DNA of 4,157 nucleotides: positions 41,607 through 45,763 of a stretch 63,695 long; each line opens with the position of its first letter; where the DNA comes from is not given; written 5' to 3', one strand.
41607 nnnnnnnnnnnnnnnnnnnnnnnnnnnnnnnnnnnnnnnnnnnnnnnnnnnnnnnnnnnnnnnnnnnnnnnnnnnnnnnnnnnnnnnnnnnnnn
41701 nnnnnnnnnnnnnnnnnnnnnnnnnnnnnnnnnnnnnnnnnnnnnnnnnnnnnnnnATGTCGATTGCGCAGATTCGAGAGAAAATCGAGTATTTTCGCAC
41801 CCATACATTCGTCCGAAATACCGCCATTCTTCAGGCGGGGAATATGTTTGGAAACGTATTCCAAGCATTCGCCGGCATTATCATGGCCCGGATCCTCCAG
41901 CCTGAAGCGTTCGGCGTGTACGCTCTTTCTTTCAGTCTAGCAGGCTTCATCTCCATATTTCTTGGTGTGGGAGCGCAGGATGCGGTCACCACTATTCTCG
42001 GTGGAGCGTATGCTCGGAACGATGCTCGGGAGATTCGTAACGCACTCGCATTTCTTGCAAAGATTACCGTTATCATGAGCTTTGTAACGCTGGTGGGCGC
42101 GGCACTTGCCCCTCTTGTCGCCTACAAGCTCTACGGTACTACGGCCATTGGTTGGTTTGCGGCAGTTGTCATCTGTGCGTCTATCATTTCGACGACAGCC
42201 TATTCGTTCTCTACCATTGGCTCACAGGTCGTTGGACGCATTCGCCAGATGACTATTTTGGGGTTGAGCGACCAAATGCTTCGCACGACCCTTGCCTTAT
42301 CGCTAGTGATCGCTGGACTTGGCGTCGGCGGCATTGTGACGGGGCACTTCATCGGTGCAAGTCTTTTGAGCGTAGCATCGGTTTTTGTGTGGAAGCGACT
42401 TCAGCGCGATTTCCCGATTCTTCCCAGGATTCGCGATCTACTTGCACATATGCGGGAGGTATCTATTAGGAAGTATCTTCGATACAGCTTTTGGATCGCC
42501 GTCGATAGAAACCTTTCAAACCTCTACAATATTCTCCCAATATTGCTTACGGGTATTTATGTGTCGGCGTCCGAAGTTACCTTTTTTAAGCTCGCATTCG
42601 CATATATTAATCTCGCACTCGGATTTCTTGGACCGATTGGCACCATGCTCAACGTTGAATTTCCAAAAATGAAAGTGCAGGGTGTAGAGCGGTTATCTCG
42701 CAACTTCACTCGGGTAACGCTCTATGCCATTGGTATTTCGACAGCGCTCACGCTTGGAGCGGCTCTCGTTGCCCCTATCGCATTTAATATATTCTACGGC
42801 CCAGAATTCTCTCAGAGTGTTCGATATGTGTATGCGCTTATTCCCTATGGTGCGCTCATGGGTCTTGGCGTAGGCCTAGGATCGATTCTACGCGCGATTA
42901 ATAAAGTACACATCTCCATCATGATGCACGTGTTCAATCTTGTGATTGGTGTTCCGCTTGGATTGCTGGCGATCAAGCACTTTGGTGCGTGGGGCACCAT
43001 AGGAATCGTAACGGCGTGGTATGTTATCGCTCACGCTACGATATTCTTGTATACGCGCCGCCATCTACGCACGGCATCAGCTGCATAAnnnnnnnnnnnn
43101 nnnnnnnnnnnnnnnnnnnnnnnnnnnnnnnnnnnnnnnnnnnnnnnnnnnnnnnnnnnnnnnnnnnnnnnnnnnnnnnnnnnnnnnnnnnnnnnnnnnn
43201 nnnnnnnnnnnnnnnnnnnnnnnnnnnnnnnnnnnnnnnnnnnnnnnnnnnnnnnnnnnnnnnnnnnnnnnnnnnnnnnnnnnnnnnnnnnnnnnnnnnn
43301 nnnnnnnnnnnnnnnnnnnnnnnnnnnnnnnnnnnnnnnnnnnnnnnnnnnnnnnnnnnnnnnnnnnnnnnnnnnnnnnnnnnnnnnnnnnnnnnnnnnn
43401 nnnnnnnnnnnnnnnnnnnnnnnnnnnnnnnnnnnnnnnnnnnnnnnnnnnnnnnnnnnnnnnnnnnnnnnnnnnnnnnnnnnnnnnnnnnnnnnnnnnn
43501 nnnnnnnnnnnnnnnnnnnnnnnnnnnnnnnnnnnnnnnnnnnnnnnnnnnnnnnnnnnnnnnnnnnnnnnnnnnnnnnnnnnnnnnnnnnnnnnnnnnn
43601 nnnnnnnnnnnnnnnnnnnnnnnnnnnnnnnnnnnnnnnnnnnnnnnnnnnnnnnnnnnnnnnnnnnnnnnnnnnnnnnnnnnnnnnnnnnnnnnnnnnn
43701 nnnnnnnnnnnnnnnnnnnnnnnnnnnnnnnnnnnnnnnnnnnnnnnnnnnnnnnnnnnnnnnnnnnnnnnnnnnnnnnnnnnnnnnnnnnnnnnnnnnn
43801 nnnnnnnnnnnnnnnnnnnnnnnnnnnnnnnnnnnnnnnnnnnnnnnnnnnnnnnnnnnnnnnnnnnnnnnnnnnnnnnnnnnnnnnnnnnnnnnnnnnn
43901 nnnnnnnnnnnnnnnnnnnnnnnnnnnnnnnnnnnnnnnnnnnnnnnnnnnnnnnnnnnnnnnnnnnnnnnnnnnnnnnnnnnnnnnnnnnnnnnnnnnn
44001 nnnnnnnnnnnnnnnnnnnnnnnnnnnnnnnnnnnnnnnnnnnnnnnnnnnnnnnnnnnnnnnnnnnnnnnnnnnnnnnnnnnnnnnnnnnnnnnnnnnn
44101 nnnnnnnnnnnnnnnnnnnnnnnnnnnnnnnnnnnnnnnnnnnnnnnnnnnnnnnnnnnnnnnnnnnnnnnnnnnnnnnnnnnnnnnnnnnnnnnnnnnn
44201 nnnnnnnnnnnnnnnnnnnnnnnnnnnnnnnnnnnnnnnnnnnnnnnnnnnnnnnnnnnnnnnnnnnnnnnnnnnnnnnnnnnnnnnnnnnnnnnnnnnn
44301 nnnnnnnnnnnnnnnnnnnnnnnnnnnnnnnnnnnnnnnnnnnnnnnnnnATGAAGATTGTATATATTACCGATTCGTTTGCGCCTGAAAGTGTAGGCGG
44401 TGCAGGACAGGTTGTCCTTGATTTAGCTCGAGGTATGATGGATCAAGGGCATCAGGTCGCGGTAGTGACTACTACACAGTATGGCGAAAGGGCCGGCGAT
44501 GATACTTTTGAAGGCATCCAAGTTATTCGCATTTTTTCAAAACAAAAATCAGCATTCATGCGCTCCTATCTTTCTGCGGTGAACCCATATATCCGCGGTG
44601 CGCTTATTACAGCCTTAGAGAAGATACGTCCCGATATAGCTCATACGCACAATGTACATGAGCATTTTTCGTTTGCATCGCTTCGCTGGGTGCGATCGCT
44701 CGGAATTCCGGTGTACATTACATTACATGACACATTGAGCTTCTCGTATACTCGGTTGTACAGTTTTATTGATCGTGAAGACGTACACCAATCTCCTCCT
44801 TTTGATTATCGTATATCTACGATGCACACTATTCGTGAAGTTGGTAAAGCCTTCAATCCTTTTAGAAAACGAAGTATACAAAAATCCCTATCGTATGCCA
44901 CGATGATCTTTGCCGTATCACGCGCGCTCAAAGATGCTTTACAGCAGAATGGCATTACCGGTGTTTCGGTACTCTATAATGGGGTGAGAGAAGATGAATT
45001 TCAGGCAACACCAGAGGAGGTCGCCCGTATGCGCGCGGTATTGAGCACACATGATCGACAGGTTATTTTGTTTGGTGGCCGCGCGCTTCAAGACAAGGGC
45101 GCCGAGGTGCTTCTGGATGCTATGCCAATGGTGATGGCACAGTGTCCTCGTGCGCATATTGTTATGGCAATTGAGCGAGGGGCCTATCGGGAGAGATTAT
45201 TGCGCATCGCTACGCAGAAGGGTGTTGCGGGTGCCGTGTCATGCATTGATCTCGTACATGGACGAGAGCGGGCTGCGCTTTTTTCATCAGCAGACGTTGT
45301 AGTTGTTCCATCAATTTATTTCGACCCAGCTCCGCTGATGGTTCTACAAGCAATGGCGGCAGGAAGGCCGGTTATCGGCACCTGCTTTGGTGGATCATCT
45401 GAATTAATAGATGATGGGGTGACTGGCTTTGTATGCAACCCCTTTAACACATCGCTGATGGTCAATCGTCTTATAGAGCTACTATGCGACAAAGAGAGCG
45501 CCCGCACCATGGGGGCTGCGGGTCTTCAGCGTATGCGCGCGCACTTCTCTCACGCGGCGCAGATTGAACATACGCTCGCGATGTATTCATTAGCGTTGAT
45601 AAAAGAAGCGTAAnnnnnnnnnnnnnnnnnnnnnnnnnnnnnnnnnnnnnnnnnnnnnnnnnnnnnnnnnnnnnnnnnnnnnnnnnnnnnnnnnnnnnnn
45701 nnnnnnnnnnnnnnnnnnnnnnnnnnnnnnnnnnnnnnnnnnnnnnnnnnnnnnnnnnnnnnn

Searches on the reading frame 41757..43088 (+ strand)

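Call 38: search_protein_families(library=pfam, proteins=[window:41757-43088:+], max_evalue=0.001)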
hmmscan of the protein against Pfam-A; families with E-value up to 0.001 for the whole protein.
window:41757-43088:+ (443 aa): 2 families
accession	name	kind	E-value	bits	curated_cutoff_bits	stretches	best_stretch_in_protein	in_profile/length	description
PF01943.22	Polysacc_synt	-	5.3e-13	49.5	28.2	1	19-296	2-263/274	Polysaccharide biosynthesis protein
PF13440.11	Polysacc_synt_3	-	2.7e-11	43.7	23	1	42-355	1-292/293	Polysaccharide biosynthesis protein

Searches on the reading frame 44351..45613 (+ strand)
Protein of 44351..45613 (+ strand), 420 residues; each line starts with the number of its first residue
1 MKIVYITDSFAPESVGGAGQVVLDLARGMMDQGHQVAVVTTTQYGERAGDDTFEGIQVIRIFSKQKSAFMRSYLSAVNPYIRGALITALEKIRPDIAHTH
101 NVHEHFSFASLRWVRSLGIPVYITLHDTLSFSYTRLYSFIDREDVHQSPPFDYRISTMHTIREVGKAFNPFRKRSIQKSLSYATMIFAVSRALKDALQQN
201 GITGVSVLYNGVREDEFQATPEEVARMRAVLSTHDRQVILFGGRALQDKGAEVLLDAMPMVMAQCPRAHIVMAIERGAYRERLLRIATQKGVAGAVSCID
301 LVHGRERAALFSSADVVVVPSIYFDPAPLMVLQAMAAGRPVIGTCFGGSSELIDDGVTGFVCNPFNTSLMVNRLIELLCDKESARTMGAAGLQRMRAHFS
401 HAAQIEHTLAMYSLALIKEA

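Call 38: search_protein_families(library=pfam, proteins=[window:44351-45613:+], max_evalue=0.001)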
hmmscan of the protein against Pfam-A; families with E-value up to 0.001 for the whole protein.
window:44351-45613:+ (420 aa): 6 families
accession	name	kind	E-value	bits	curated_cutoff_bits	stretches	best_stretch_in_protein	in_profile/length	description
PF13439.12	Glyco_transf_4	-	3.8e-24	86.1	28.5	1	15-214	1-168/170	Glycosyltransferase Family 4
PF00534.26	Glycos_transf_1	-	5.5e-24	85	26.4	1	232-391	11-169/172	Glycosyl transferases group 1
PF13692.12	Glyco_trans_1_4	-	8.2e-23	81.7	27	1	237-380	2-142/142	Glycosyl transferases group 1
PF13579.12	Glyco_trans_4_4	-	1.4e-18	68.1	29.7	1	16-210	1-157/158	Glycosyl transferase 4-like domain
PF08323.17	Glyco_transf_5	-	2.1e-05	24.8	22.7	0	2-127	1-136/239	Starch synthase catalytic domain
PF13477.12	Glyco_trans_4_2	-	5.6e-05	23.8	23.4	1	22-126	13-107/139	Glycosyl transferase 4-like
